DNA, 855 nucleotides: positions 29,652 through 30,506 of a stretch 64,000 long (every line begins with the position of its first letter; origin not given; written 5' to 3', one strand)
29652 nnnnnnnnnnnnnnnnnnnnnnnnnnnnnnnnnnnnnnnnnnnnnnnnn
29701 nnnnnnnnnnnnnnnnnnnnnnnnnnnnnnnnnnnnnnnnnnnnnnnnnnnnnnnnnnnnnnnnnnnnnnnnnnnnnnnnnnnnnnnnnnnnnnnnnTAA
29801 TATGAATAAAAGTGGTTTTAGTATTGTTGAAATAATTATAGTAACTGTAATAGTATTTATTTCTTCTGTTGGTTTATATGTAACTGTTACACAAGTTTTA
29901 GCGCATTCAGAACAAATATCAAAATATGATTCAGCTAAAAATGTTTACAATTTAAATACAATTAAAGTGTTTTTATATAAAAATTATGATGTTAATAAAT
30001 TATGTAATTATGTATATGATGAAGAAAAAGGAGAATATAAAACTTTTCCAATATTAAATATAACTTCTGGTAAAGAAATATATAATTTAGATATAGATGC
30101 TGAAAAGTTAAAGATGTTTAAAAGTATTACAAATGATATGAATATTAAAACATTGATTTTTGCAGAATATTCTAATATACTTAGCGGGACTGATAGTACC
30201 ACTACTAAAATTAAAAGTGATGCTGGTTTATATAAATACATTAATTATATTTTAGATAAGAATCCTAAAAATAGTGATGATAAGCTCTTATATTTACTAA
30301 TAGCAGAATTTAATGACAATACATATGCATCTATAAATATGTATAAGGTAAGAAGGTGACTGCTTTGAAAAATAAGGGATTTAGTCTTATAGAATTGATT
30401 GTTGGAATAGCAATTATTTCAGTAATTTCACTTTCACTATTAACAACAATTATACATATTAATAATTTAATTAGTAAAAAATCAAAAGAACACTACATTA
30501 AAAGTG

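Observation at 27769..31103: Stand-alone four-gene prepilin operon headed by a 655-aa pilin, with no pilus-assembly genes anywhere in 64 kb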

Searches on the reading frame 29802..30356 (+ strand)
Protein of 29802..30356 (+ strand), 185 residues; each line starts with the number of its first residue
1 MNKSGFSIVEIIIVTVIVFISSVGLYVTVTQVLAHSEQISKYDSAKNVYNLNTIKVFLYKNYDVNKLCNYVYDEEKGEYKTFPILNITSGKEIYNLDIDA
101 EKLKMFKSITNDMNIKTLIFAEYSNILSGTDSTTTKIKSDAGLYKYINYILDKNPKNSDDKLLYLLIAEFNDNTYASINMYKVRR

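Call 8: search_protein_families(library=pfam, proteins=[window:29802-30356:+], max_evalue=1)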
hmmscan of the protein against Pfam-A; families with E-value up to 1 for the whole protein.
window:29802-30356:+ (185 aa): 5 families
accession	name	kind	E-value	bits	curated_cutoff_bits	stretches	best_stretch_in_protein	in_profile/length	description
PF07963.17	N_methyl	-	0.0023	17.9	21.2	1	2-26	3-27/27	Prokaryotic N-terminal methylation motif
PF00301.25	Rubredoxin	-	0.066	13.7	23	1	66-80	5-19/47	Rubredoxin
PF19150.5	DUF5832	-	0.096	13.4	26.7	1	24-76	5-58/81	Family of unknown function (DUF5832)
PF18839.6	LPD24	-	0.27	12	27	1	138-177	11-51/73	Large polyvalent protein associated domain 24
PF19470.4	DUF6007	-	0.51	10.7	26.7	0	9-32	35-58/65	Family of unknown function (DUF6007)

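Call 9: search_protein_families(library=ncbifam, proteins=[window:29802-30356:+], max_evalue=1)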
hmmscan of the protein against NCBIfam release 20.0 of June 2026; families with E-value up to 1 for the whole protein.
window:29802-30356:+ (185 aa): 2 families
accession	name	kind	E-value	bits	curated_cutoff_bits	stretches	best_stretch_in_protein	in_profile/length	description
NF040999.1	pilin_ComGC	equivalog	0.032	14.4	75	1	4-44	2-39/84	competence type IV pilus major pilin ComGC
TIGR04248.1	SCM_PqqD_rel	equivalog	0.064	13.5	100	1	46-83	24-61/84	SynChlorMet cassette protein ScmD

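Call 53: search_solved_structures(query=A5, max_evalue=10)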
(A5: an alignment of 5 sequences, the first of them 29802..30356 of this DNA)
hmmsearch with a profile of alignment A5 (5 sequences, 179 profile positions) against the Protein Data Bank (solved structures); distinct sequences matched with E-value up to 10: 4.
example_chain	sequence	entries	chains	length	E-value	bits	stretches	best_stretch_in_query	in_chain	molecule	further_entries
9egp_A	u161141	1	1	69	0.015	18.5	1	2-41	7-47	Geopilin domain 1 protein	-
7tgg_A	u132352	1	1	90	0.027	17.7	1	2-43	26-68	Geopilin domain 1 protein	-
8qqj_J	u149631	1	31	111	1.9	11.6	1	6-55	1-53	Type IV narrow pilus major component PilA5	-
6xxe_A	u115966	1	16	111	2.1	11.5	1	6-55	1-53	Uncharacterized protein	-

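Call 56: find_homologous_proteins(query=A5, max_evalue=0.001)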
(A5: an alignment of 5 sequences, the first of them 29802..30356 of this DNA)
Query A5 (5 sequences) (185 aa, profile of the alignment): 13 proteins with E <= 0.001 among 2887 candidates.
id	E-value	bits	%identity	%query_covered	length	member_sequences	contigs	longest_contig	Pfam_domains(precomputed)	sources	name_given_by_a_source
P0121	1.0e-72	262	38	99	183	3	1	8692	-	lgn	-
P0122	3.7e-68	247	37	99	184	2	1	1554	-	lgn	-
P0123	8.0e-66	239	100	100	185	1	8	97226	-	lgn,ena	-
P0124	9.9e-66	239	100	100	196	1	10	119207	-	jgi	-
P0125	1.0e-65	239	100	100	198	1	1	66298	-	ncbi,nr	ncbi:MAG: hypothetical protein E7166_05840 [Firmicutes bacterium]|nr:hypothetical protein [Bacillota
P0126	1.1e-65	239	100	100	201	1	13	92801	-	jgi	-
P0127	1.7e-59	219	35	99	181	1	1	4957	-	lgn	-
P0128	2.9e-44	169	48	100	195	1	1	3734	-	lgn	-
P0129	2.8e-38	150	24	29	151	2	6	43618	-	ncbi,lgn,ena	-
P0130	1.3e-15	76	31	97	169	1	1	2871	-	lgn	-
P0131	2.0e-14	72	31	97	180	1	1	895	-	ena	-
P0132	1.1e-11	63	31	97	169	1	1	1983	-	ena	-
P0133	1.4e-4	40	26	97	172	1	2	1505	-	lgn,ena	-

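Call 65: predict_structure(alignment_id=A8)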
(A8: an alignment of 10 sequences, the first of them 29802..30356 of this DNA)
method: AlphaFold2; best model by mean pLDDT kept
length: 185 residues; sequences in the alignment: 10
mean_pLDDT: 85.4   pTM: 0.74
mean pLDDT of the five models: 85.4, 85.2, 85.0, 84.9, 84.1
residues with pLDDT >= 90: 69; 70-90: 102; 50-70: 12; < 50: 2
segments of 3 or more residues with pLDDT < 50: none
pLDDT, mean of each block of 10 residues (from residue 1): 66 89 86 74 91 94 88 83 85 87 92 94 84 87 90 66 90 93 79
secondary structure, 60 per line:
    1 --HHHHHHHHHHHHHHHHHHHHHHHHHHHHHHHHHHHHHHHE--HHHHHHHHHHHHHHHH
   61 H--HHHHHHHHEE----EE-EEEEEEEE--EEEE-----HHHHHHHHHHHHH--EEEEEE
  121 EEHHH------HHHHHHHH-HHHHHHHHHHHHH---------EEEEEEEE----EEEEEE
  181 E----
elements in order: H3-41 H45-61 H64-71 E81-88 E91-94 H100-112 E115-122 H132-139 H141-153 E163-170 E175-181

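Call 69: fold_search(model_id=the predicted structure, library=pdb)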
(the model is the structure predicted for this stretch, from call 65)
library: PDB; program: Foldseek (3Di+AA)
matches with E <= 10: 355; with E <= 0.001: 0
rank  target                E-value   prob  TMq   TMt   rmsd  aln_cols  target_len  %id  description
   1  9gac_C                7.8e-01  0.08  0.14  0.10  14.4       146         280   12  PRECURSOR OF THE T152C MUTANT GLYCOSYLASPARAGINASE FROM FLAVOBACTERIUM MENINGOSEPTICUM (released 2000-06-16)
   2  9gac_A                8.8e-01  0.08  0.14  0.10  14.3       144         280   12  PRECURSOR OF THE T152C MUTANT GLYCOSYLASPARAGINASE FROM FLAVOBACTERIUM MENINGOSEPTICUM (released 2000-06-16)
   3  2gaw_B                1.1e+00  0.10  0.14  0.17  10.4        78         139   17  WILD TYPE GLYCOSYLASPARAGINASE FROM FLAVOBACTERIUM MENINGOSEPTICUM (released 1999-06-08)
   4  7x2y_A                1.1e+00  0.08  0.10  0.06   1.7        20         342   25  Crystal Structure of cis-4,5-dihydrodiol phthalate dehydrogenase in complex with NAD+ and 3-Hydroxybenzoate (released 2022-09-14)
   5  7x2y_B                1.1e+00  0.08  0.10  0.06   1.7        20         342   25  Crystal Structure of cis-4,5-dihydrodiol phthalate dehydrogenase in complex with NAD+ and 3-Hydroxybenzoate (released 2022-09-14)
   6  8fbp_H                1.1e+00  0.04  0.12  0.07  19.0       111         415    9  Glutamine synthetase from Pseudomonas aeruginosa, filament double-unit in compressed conformation (released 2024-02-14)
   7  3nbh_A                1.2e+00  0.04  0.15  0.18  13.3       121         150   12  Crystal structure of human RMI1C-RMI2 complex (released 2010-09-22)
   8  8fbp_B                1.2e+00  0.04  0.13  0.07  18.7       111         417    8  Glutamine synthetase from Pseudomonas aeruginosa, filament double-unit in compressed conformation (released 2024-02-14)
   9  5bud_B                1.2e+00  0.01  0.08  0.05  17.5       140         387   10  Crystal structure of Candida albicans Rai1 in complex with pU5-Mn2+ (released 2015-07-08)
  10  2gac_B                1.3e+00  0.09  0.14  0.17  10.4        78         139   17  T152C MUTANT GLYCOSYLASPARAGINASE FROM FLAVOBACTERIUM MENINGOSEPTICUM (released 1999-06-08)
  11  1ayy_B                1.3e+00  0.09  0.14  0.17  10.2        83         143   16  GLYCOSYLASPARAGINASE (released 1998-04-29)
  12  7x1x_A                1.4e+00  0.07  0.11  0.06   9.8        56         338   16  Crystal Structure of cis-4,5-dihydrodiol phthalate dehydrogenase in complex with NAD+ (released 2022-09-14)
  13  9dhk_G                1.4e+00  0.04  0.16  0.19  13.2       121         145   12  RMI1-RMI2 bound to cyclic peptide L3 (released 2025-07-02)
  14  3mxn_A                1.4e+00  0.04  0.15  0.18  12.6       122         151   11  Crystal structure of the RMI core complex (released 2010-09-15)
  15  2etl_A                1.4e+00  0.04  0.14  0.12  14.6       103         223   13  Crystal Structure of Ubiquitin Carboxy-terminal Hydrolase L1 (UCH-L1) (released 2006-03-28)
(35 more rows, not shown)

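Call 85: search_protein_representatives(alignment_id=A8)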
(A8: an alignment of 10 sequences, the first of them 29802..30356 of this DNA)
Query: 10 sequences, 177 profile positions. Proteins with E-value up to 0.001 (for the whole library): 1588; up to 1e-10: 604; up to 1e-30: 8. The best 150 are listed.
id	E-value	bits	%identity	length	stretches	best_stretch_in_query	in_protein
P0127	1.7e-63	230.2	-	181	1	1-175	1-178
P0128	7.6e-59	215.0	-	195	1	1-175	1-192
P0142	9.0e-47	175.7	-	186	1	1-176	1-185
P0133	2.3e-37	145.0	-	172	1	2-174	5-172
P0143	6.9e-37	143.5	-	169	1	2-172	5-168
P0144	9.0e-34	133.4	-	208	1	3-175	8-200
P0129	2.3e-32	128.8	-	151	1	8-174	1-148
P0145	4.7e-31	124.5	-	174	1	3-175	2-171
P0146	1.3e-26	110.0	-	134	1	39-175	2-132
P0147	1.5e-26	109.9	-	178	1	1-174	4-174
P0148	7.6e-26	107.6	-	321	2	2-173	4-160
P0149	1.4e-25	106.7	-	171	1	1-175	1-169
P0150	1.8e-25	106.3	-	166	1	1-174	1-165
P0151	2.4e-25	105.9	-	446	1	2-173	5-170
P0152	5.7e-25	104.7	-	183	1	1-174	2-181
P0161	7.8e-24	101.0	-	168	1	1-173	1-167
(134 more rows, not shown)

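Call 87: search_protein_families(library=ncbifam, alignment_id=A9, max_evalue=0.01)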
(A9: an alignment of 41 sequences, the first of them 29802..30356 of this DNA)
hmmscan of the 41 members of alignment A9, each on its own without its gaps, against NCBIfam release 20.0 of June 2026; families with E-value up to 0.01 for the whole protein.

A. member 1, window:29802-30356:+ (185 aa): 0 families

B. families by the number of members that match (of 41 scanned): 7 families
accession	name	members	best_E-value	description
NF040982.1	ComGD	18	6.4e-05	competence type IV pilus minor pilin ComGD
NF041013.1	T4P_ComGE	12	0.00023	competence type IV pilus minor pilin ComGE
NF041002.1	pilin_ComGF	6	0.00014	competence type IV pilus minor pilin ComGF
TIGR02523.1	type_IV_pilV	1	0.0025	type IV pilus modification protein PilV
NF001815.0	PRK00553.1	1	0.0065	ribose-phosphate pyrophosphokinase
NF003055.0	PRK03975.1-2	1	0.0071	putative transcriptional regulator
NF040999.1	pilin_ComGC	1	0.009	competence type IV pilus major pilin ComGC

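Call 88: search_protein_families(library=pfam, alignment_id=A9, max_evalue=0.01)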
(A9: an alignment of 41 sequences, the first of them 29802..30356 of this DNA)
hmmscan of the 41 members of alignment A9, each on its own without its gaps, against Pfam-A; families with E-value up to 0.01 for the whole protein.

A. member 1, window:29802-30356:+ (185 aa): 1 family
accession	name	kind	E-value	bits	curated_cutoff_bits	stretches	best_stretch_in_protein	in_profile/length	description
PF07963.17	N_methyl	-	0.0023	17.9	21.2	1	2-26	3-27/27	Prokaryotic N-terminal methylation motif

B. families by the number of members that match (of 41 scanned): 2 families
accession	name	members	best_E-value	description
PF07963.17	N_methyl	3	0.0012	Prokaryotic N-terminal methylation motif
PF20176.3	DUF6541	1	0.0033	Family of unknown function (DUF6541)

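Call 89: find_encoding_contigs(protein=P0150, flank=8000, max_places=2)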
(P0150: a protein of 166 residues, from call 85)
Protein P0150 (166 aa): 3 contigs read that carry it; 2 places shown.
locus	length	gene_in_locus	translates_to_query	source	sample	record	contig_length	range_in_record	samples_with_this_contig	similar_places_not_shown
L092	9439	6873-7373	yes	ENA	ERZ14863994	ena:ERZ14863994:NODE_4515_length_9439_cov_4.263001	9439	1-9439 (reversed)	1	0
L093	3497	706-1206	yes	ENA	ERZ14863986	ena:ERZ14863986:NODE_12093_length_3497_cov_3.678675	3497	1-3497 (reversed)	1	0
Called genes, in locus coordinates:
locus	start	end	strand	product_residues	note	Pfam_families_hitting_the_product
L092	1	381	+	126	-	?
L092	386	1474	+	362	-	PF03979:Sigma70_r1_1, PF00140:Sigma70_r1_2, PF04542:Sigma70_r2, PF04539:Sigma70_r3, PF04545:Sigma70_r4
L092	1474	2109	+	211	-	PF06325:PrmA (faint), PF12847:Methyltransf_18, PF13847:Methyltransf_31 (weak), PF04816:TrmK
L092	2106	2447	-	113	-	PF14181:YqfQ (weak)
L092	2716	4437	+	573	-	PF00482:T2SSF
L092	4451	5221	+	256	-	PF06750:A24_N_bact, PF01478:Peptidase_A24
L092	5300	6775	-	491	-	PF00437:T2SSE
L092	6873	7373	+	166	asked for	-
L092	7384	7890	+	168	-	-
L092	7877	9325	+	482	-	PF13385:Laminin_G_3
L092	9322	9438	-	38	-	?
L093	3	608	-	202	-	?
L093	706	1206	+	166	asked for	-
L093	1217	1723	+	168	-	-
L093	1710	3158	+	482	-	PF13385:Laminin_G_3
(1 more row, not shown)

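Call 90: find_encoding_contigs(protein=P0161, flank=8000, max_places=2)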
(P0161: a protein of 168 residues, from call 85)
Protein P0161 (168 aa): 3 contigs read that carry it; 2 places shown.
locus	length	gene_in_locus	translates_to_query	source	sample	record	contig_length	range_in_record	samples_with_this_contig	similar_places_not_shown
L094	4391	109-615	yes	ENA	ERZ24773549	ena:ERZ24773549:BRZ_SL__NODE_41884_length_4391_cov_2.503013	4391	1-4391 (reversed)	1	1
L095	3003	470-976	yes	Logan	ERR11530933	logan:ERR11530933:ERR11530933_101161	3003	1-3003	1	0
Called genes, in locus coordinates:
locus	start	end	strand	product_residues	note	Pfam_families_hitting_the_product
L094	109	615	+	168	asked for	-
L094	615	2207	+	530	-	-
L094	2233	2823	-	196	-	PF01205:Impact_N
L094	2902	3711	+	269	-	PF02578:Cu-oxidase_4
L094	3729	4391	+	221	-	?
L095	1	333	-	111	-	?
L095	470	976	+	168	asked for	-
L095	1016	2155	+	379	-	-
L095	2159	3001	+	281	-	?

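Call 95: find_homologous_proteins(query=A10, max_evalue=1e-50)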
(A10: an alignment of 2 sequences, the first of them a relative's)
Query A10 (2 sequences) (490 aa, profile of the alignment): 8000 proteins with E <= 1e-50 among 8000 candidates; the best 120 are listed.
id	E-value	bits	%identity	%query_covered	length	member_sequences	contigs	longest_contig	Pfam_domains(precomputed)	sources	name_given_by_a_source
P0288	0.0e+0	1017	100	100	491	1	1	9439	PF00437.27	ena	-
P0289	8.0e-266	901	-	-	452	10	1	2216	PF00437.27,PF13401.13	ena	-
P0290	2.0e-264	896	-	-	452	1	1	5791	PF00437.27,PF13401.13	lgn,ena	-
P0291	2.3e-264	896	-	-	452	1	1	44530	PF00437.27,PF13401.13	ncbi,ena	-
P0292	3.5e-264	895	-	-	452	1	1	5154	PF00437.27,PF13401.13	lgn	-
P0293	1.8e-238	810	-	-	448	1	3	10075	PF00437.27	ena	-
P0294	1.4e-236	804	85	85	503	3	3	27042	PF00437.27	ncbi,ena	-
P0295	2.2e-233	794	-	-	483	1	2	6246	PF00437.27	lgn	-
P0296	3.1e-233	793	76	90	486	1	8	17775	PF13173.13,PF00437.27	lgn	-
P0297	7.4e-232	789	75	96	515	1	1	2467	PF13173.13,PF00437.27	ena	-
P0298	7.6e-232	789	-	-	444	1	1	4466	PF00437.27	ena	-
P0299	1.6e-231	787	-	-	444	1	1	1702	PF00437.27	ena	-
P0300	2.1e-231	787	-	-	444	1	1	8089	PF00437.27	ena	-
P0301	3.6e-231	786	-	-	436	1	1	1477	PF13173.13,PF00437.27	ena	-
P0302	6.4e-231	785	73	92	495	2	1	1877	PF00437.27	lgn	-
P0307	2.5e-230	784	80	85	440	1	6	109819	PF00437.27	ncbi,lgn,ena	-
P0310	3.8e-230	783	76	89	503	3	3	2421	PF13173.13,PF00437.27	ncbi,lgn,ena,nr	ncbi:MAG: type II/IV secretion system protein [Bacilli bacterium]|nr:type II/IV secretion system pro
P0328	2.0e-229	781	70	94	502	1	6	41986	PF13173.13,PF00437.27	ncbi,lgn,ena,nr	ncbi:type II/IV secretion system protein [bacterium]|nr:type II/IV secretion system protein [bacteri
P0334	3.4e-229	780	-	-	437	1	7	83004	PF00437.27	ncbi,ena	-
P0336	3.7e-229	780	-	-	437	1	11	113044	PF00437.27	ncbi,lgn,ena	-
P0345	5.9e-229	779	70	94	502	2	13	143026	PF13173.13,PF00437.27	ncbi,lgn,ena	-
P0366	2.4e-228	777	80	85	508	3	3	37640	PF13173.13,PF00437.27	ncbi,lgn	-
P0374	3.8e-228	776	81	84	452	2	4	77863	PF00437.27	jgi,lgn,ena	-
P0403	2.3e-227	774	78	85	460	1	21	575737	PF13173.13,PF00437.27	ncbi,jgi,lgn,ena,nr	ncbi:MAG: type II/IV secretion system protein [Firmicutes bacterium]|nr:type II/IV secretion system 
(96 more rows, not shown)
